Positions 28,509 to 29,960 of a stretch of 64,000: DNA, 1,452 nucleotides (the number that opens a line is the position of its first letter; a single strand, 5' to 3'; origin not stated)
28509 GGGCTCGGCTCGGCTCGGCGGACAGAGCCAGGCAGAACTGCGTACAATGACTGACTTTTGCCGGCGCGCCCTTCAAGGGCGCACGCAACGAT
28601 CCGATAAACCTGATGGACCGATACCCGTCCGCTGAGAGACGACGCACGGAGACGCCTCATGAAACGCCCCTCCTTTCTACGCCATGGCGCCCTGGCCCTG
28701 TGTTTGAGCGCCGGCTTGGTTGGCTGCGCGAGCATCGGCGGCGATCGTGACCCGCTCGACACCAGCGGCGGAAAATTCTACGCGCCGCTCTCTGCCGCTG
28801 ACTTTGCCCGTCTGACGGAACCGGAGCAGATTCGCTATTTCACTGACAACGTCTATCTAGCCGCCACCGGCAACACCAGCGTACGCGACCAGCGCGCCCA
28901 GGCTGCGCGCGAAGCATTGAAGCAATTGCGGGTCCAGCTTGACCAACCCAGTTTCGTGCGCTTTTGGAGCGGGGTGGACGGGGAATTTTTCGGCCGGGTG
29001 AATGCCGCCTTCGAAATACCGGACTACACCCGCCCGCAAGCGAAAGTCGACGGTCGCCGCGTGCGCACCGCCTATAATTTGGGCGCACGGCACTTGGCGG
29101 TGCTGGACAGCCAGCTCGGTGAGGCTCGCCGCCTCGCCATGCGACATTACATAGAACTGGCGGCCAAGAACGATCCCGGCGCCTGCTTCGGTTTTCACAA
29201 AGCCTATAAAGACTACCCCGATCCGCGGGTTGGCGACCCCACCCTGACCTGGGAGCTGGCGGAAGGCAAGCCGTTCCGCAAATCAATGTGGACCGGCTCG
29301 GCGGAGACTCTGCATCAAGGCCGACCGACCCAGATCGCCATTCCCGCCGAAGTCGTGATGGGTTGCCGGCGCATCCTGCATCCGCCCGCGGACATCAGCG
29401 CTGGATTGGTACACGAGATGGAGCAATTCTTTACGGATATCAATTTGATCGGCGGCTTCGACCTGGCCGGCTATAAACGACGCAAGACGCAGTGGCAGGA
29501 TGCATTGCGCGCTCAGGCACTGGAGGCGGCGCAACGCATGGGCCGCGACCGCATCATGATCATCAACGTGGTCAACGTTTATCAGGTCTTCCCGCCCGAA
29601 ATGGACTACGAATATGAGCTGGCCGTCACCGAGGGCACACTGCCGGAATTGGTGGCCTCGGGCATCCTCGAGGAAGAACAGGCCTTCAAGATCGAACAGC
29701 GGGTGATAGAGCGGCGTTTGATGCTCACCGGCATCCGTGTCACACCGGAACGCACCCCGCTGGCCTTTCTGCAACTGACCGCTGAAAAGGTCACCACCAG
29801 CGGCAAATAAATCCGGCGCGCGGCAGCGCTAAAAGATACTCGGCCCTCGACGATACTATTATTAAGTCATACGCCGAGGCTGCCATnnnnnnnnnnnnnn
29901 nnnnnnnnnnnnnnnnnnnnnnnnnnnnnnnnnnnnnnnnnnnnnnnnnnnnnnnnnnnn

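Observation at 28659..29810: Orphan 383-aa lipoprotein with no recognisable domain, at a tRNA-adjacent locus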

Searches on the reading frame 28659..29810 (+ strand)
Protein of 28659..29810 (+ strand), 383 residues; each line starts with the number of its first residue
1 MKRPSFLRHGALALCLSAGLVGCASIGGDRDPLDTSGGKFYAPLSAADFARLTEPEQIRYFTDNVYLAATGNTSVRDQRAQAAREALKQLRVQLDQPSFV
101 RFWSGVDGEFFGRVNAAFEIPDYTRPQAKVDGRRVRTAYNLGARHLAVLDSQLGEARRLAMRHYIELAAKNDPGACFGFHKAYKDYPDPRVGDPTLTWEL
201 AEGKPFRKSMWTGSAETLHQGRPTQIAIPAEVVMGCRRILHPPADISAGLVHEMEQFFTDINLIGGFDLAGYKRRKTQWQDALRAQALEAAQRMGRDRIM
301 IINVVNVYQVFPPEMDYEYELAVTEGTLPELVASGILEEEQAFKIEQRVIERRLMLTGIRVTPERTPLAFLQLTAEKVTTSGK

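Call 3: search_protein_families(library=pfam, proteins=[window:28659-29810:+], max_evalue=1)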
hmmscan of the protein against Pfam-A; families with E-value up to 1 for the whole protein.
window:28659-29810:+ (383 aa): 1 family
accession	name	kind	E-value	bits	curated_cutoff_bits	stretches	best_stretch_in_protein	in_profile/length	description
PF08599.15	Nbs1_C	-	0.23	12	25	0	262-297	19-54/64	DNA damage repair protein Nbs1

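Call 4: search_protein_families(library=ncbifam, proteins=[window:28659-29810:+], max_evalue=1)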
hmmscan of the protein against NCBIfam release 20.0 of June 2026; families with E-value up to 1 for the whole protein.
window:28659-29810:+ (383 aa): 0 families

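Call 6: find_homologous_proteins(query=window:28659-29807:+)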
Query window:28659-29807:+ (383 aa): 39 proteins with E <= 0.001 among 8000 candidates.
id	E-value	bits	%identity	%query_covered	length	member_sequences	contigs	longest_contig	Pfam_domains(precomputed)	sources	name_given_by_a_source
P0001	3.9e-255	864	99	100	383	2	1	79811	-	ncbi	-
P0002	3.7e-133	463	58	97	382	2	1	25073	-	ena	-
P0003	2.6e-131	457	56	98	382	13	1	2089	-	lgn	-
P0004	7.3e-131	455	55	98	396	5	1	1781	-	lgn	-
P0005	1.3e-128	448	55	96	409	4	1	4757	-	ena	-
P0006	1.7e-128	447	56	95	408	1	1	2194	-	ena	-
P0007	3.7e-128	446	54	97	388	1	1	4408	-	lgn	-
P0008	1.3e-127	445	55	96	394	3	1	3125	-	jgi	jgi:hypothetical protein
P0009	1.4e-127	444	55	96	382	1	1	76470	-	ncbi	-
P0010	2.8e-127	443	56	96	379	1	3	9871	-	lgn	-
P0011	9.9e-127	442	56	96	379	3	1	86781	-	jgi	jgi:hypothetical protein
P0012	3.0e-126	440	55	92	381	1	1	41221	-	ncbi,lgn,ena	-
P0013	9.0e-126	438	54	97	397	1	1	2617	-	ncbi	-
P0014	2.7e-125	437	55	95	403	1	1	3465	-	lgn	-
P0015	3.9e-124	433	58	89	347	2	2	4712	-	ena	-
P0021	8.4e-123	429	53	97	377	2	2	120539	-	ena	-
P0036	1.1e-96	343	51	86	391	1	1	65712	-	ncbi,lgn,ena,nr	ncbi:MAG TPA: hypothetical protein ENJ19_10015 [Gammaproteobacteria bacterium]|nr:hypothetical prote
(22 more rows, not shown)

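Call 11: find_encoding_contigs(protein=P0001, flank=8000, max_places=3)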
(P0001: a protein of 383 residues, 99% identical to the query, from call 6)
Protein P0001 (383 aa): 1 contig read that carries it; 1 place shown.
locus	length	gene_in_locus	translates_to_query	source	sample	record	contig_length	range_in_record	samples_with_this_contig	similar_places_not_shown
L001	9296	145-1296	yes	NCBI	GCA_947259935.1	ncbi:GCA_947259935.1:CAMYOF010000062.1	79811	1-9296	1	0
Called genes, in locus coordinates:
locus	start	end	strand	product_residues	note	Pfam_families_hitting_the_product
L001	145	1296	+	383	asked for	-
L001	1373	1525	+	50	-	-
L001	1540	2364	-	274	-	PF03372:Exo_endo_phos, PF14529:Exo_endo_phos_2 (faint)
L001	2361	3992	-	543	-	PF02776:TPP_enzyme_N, PF00205:TPP_enzyme_M, PF02775:TPP_enzyme_C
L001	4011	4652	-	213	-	PF13462:Thioredoxin_4 (weak), PF01323:DSBA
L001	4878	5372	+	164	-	PF00027:cNMP_binding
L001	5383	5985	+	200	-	PF03193:RsgA_GTPase (faint), PF00350:Dynamin_N (faint), PF01926:MMR_HSR1, PF02421:FeoB_N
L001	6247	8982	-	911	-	PF02739:5_3_exonuc_N, PF01367:5_3_exonuc, PF01612:DNA_pol_A_exo1, PF22619:DNA_polI_exo1, PF00476:DNA_pol_A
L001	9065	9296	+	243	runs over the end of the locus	PF18306:LDcluster4, PF03641:Lysine_decarbox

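Call 12: find_encoding_contigs(protein=P0009, flank=8000, max_places=3)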
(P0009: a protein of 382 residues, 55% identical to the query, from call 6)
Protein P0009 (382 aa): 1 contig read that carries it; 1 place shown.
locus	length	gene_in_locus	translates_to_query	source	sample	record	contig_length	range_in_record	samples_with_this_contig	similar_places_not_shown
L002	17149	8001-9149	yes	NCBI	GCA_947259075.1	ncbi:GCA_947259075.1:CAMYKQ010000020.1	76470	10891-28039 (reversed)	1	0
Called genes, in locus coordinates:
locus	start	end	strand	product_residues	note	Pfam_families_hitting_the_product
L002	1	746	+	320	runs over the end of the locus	PF16881:LIAS_N, PF04055:Radical_SAM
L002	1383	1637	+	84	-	-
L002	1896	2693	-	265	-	PF02673:BacA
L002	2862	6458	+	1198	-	PF00082:Peptidase_S8, PF19077:Big_13 (faint), PF13287:Fn3_assoc, PF13290:CHB_HEX_C_1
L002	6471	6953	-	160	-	-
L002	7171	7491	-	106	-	-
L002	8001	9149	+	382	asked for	-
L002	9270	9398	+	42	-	-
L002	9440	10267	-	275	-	PF03372:Exo_endo_phos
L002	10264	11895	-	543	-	PF02776:TPP_enzyme_N, PF00205:TPP_enzyme_M, PF02775:TPP_enzyme_C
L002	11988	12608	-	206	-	PF01323:DSBA, PF13462:Thioredoxin_4 (weak)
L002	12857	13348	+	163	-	PF00027:cNMP_binding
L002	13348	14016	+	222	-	PF01926:MMR_HSR1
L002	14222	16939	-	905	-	PF02739:5_3_exonuc_N, PF01367:5_3_exonuc, PF01612:DNA_pol_A_exo1, PF22619:DNA_polI_exo1, PF00476:DNA_pol_A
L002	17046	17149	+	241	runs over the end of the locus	PF18306:LDcluster4, PF03641:Lysine_decarbox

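Call 13: find_encoding_contigs(protein=P0021, flank=8000, max_places=3)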
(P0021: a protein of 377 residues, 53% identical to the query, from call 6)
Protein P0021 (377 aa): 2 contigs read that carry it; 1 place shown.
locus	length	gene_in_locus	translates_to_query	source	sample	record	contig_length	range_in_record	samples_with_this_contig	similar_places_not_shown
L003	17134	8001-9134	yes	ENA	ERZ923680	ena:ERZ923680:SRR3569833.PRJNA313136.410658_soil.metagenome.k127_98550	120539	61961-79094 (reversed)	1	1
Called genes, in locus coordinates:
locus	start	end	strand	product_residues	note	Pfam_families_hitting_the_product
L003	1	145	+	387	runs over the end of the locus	PF00144:Beta-lactamase (faint), PF00768:Peptidase_S11, PF13354:Beta-lactamase2, PF07943:PBP5_C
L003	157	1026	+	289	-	PF01063:Aminotran_4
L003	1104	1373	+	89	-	PF04359:DUF493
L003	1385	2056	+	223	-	PF21948:LplA-B_cat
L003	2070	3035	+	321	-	PF16881:LIAS_N, PF04055:Radical_SAM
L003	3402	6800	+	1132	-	PF00082:Peptidase_S8, PF19077:Big_13 (faint), PF13290:CHB_HEX_C_1, PF13287:Fn3_assoc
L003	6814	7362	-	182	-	-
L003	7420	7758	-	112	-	-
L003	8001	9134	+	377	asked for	-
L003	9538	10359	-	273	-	PF03372:Exo_endo_phos, PF14529:Exo_endo_phos_2 (faint)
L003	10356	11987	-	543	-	PF02776:TPP_enzyme_N, PF00205:TPP_enzyme_M, PF02775:TPP_enzyme_C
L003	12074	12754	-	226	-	PF13462:Thioredoxin_4, PF01323:DSBA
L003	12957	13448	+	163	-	PF00027:cNMP_binding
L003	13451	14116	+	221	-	PF01926:MMR_HSR1, PF02421:FeoB_N (weak)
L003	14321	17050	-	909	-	PF02739:5_3_exonuc_N, PF01367:5_3_exonuc, PF01612:DNA_pol_A_exo1, PF22619:DNA_polI_exo1, PF00476:DNA_pol_A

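Call 14: search_protein_representatives(protein=window:28659-29807:+)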
Query: 383 residues. Proteins with E-value up to 0.001 (for the whole library): 8; up to 1e-10: 7; up to 1e-30: 5. The best 8 are listed.
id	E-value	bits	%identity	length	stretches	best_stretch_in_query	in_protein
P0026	1.4e-120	419.7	53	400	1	5-377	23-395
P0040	1.5e-80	287.9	43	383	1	38-376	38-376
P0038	2.9e-51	191.6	58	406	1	17-193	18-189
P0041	9.6e-45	170.1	50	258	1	5-191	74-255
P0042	6.4e-37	144.4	58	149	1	11-142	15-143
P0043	4.2e-22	95.6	67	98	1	172-240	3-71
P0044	6.2e-17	78.6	29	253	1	24-239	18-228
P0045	1.2e-09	54.6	29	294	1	14-205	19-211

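Call 15: find_related_loci(query=A1, collection=genome_contigs, flank=8000)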
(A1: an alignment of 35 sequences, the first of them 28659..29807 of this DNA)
Query A1 (383 aa) in genome_contigs; peptide patterns used: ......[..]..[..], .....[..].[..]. (x = any residue, [..] = any of these).
56 stretches matched a pattern; 8 encode a relative of the query (tblastn E <= 1e-3); 7 distinct loci.
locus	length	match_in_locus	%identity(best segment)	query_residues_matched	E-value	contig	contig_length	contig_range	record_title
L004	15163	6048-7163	56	4-377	1e-132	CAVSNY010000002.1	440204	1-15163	MAG: uncultured Gammaproteobacteria bacterium isolate MFD03066.bin.1.24 genome assembly, contig: contig_1804, whole geno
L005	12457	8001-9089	56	11-377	5e-130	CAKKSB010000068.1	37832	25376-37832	Gammaproteobacteria bacterium isolate Hainich-H32-bin066-1 genome assembly, contig: H32-bin066_1_Hain_PNK108_H32_02um_40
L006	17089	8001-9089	55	12-379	9e-129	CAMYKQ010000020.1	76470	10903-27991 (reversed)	MAG: uncultured Gammaproteobacteria bacterium isolate Biocath_Gamma_008 genome assembly, contig: k127_13814, whole genom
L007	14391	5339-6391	55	26-377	9e-126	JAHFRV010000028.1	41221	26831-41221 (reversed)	MAG: Gammaproteobacteria bacterium isolate nzgw582 NODE_244_length_41222_cov_4.374954, whole genome shotgun sequence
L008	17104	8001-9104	53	12-380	4e-122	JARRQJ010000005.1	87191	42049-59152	MAG: Gammaproteobacteria bacterium isolate Spart_199_MAG scaffold_41, whole genome shotgun sequence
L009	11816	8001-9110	52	12-381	9e-119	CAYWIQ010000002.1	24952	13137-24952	MAG TPA_asm: uncultured Chromatiaceae bacterium isolate binchicken_co224_249 genome assembly, contig: NODE_1737_length_2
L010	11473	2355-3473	55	7-380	4e-136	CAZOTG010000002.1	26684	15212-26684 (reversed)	MAG TPA_asm: uncultured Chromatiaceae bacterium isolate binchicken_co150_558 genome assembly, contig: NODE_3834_length_2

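Call 16: predict_structure(alignment_id=A1)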
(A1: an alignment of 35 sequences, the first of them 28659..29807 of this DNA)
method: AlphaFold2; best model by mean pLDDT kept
length: 383 residues; sequences in the alignment: 35
mean_pLDDT: 69.1   pTM: 0.56
mean pLDDT of the five models: 69.1, 68.4, 67.9, 66.6, 64.9
residues with pLDDT >= 90: 84; 70-90: 121; 50-70: 77; < 50: 101
segments of 3 or more residues with pLDDT < 50: 1-10, 19-35, 206-208, 241-267, 298-312, 357-383
pLDDT, mean of each block of 10 residues (from residue 1): 42 51 44 58 95 94 96 92 97 94 87 63 80 80 92 93 92 83 82 88 56 74 88 71 35 33 46 68 68 57 40 58 75 71 67 50 38 37 40
secondary structure, 60 per line:
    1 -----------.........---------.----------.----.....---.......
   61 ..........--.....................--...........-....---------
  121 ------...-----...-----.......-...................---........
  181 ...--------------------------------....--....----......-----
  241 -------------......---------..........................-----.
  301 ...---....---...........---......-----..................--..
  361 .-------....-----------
elements in order: H12-20 H46-50 H54-70 H73-93 H96-106 H108-111 E127-129 E135-137 H143-149 H151-169 H173-183 E216-219 E222-225 H230-235 H254-259 H269-294 E300-303 H307-310 H314-324 H328-333 H339-356 E359-361 E369-372

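Call 20: search_solved_structures(query=A1, max_evalue=10)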
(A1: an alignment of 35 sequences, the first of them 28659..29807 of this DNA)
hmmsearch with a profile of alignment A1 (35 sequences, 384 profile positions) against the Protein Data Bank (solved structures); distinct sequences matched with E-value up to 10: 0.

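Call 21: search_protein_families(library=padloc, proteins=[window:28659-29807:+], max_evalue=1)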
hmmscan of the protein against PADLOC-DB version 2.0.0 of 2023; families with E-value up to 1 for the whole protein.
window:28659-29807:+ (383 aa): 0 families

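Call 27: find_encoding_contigs(protein=P0036, flank=8000, max_places=2)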
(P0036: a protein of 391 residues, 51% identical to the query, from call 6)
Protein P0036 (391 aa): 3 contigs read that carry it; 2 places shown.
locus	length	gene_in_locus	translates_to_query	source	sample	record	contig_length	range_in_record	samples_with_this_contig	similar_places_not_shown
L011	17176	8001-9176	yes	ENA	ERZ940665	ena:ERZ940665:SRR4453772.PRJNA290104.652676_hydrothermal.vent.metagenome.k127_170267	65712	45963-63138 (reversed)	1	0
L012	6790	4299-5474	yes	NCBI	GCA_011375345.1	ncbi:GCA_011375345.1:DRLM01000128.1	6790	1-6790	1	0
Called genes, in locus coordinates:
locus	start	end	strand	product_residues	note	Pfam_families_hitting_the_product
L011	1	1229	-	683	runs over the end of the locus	-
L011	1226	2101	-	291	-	-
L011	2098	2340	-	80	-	-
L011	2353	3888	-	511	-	PF13541:ChlI, PF01078:Mg_chelatase, PF00158:Sigma54_activat (faint), PF07728:AAA_5, PF00493:MCM (weak), PF13335:Mg_chelatase_C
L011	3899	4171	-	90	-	PF04380:BMFP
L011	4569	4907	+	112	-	PF00543:P-II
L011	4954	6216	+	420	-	PF00909:Ammonium_transp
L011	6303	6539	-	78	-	PF09360:zf-CDGSH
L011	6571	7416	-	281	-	PF17284:Spermine_synt_N, PF01564:Spermine_synth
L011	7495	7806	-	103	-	-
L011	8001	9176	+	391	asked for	-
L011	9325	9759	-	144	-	-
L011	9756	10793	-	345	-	-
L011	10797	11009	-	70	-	-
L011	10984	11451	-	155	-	-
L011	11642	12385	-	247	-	-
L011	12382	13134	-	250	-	-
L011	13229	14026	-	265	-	-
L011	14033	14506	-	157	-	-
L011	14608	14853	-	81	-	-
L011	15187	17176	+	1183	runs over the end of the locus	PF08448:PAS_4, PF13188:PAS_8, PF13426:PAS_9, PF00989:PAS, PF08448:PAS_4, PF13188:PAS_8, PF08447:PAS_3, PF13426:PAS_9, +8 more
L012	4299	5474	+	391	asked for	-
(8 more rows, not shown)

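Call 28: find_encoding_contigs(protein=P0040, flank=8000, max_places=2)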
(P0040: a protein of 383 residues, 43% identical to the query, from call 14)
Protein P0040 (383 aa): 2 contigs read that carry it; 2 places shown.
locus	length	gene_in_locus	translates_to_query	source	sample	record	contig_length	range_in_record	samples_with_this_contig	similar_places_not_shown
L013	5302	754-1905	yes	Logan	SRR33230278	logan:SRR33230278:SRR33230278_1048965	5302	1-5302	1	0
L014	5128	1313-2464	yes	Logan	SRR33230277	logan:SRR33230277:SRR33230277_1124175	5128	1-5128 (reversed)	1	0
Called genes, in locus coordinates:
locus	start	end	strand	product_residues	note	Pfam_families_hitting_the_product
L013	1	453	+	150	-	?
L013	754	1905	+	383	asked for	-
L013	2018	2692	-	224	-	PF00702:Hydrolase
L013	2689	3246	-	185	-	PF03079:ARD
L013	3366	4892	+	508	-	PF01650:Peptidase_C13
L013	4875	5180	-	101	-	-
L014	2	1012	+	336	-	?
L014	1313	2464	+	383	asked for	-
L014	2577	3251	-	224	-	PF00702:Hydrolase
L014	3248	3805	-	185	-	PF03079:ARD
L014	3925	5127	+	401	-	?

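Call 29: find_encoding_contigs(protein=P0044, flank=8000, max_places=2)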
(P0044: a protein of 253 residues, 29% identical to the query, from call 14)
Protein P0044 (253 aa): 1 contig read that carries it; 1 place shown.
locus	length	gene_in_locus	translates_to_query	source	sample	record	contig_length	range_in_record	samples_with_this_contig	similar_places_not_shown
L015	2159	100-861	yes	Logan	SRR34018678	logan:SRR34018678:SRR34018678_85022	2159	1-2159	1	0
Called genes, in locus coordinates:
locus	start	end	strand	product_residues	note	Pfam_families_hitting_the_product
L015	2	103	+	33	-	?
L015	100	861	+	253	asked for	-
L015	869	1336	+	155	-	PF03625:DUF302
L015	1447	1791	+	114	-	PF12840:HTH_20 (weak), PF01022:HTH_5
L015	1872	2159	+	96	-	?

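Call 30: find_encoding_contigs(protein=P0045, flank=8000, max_places=2)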
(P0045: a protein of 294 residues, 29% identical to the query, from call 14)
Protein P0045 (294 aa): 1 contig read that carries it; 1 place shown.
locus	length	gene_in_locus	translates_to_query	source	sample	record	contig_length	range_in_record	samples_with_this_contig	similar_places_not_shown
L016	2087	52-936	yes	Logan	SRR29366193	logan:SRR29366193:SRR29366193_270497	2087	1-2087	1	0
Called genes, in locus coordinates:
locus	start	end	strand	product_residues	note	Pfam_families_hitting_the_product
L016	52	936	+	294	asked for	-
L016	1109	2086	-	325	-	?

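Call 34: search_protein_families(library=pfam, proteins=[L002:6471-6953:-, L002:7171-7491:-, L011:7495-7806:-, P0044, P0045, P0040, L011:9325-9759:-], max_evalue=1)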
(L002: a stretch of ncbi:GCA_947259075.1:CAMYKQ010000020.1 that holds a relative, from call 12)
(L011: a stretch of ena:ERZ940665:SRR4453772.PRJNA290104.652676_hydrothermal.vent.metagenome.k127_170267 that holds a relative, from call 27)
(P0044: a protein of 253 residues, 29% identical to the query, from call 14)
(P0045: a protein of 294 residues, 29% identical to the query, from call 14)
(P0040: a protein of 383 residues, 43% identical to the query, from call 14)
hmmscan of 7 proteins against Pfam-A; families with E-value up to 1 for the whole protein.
L002:6471-6953:- (160 aa): 4 families
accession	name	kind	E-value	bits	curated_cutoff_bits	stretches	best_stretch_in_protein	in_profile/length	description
PF04973.17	NMN_transporter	-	0.13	12.7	27.3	1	4-59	26-77/175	Nicotinamide mononucleotide transporter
PF13567.11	DUF4131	-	0.21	11.7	31.6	1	3-51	7-56/165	Domain of unknown function (DUF4131)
PF24838.2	8xMP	-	0.24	11.6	30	1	3-45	26-67/136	Octameric membrane protein family (8xMP)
PF20482.3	DUF6722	-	0.58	10.9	27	1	8-42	11-44/49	Family of unknown function (DUF6722)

L002:7171-7491:- (106 aa): 0 families

L011:7495-7806:- (103 aa): 2 families
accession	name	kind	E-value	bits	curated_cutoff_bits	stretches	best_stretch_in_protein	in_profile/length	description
PF16602.10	USP19_linker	-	0.073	14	30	1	23-64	20-61/121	Linker region of USP19 deubiquitinase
PF09660.15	DUF2397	-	0.53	9.5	28.5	1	33-96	350-413/483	Protein of unknown function (DUF2397)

P0044 (253 aa): 1 family
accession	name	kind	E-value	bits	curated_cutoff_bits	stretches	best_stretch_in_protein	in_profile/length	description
PF23789.1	Pre_tape_measure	-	0.026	14.8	27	1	113-147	5-39/149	Pre-tape measure protein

P0045 (294 aa): 0 families

P0040 (383 aa): 0 families

L011:9325-9759:- (144 aa): 1 family
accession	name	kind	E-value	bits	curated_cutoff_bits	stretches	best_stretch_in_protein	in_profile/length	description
PF02036.22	SCP2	-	0.0046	17.7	21.3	1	36-108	17-87/101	SCP-2 sterol transfer family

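Call 36: find_homologous_proteins(query=A2, max_evalue=0.01)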
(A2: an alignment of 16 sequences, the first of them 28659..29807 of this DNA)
Query A2 (16 sequences) (383 aa, profile of the alignment): 49 proteins with E <= 0.01 among 8000 candidates.
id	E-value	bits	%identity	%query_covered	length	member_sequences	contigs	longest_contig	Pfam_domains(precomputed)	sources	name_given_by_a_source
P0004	6.7e-187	639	55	98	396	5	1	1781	-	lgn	-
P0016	8.5e-184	629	57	94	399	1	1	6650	-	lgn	-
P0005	3.4e-183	627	55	96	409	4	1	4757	-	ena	-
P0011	3.9e-183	627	56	96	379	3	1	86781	-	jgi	jgi:hypothetical protein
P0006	4.7e-183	627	56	95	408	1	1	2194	-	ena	-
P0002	1.6e-182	625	58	97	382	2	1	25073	-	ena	-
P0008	8.4e-182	622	55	96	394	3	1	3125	-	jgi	jgi:hypothetical protein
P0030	8.7e-182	622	52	98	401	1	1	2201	-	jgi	jgi:hypothetical protein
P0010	7.2e-181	619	56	96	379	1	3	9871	-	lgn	-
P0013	9.7e-181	619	54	97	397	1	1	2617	-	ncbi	-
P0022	1.2e-180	619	55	91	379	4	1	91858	-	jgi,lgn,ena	-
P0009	1.4e-180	618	55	96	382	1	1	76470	-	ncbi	-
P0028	2.2e-180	618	53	93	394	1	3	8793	-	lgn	-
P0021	5.0e-180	617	53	97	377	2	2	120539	-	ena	-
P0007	5.6e-179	613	54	97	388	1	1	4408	-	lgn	-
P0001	1.9e-169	582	99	100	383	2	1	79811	-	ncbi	-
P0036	5.1e-163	561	51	86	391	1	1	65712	-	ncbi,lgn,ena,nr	ncbi:MAG TPA: hypothetical protein ENJ19_10015 [Gammaproteobacteria bacterium]|nr:hypothetical prote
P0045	4.4e-72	261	26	57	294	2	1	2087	-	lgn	-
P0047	2.3e-64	236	25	58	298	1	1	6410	-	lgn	-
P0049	5.1e-59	218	28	54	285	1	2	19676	-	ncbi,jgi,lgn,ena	ncbi:MAG: hypothetical protein AB7U30_07890 [Sulfuricellaceae bacterium]|jgi:hypothetical protein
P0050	5.5e-59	218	35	43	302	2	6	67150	-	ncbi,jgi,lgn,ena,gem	jgi:hypothetical protein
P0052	1.6e-58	217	28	54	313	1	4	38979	-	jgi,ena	-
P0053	1.0e-56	211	35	43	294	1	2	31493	-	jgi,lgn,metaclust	metaclust:\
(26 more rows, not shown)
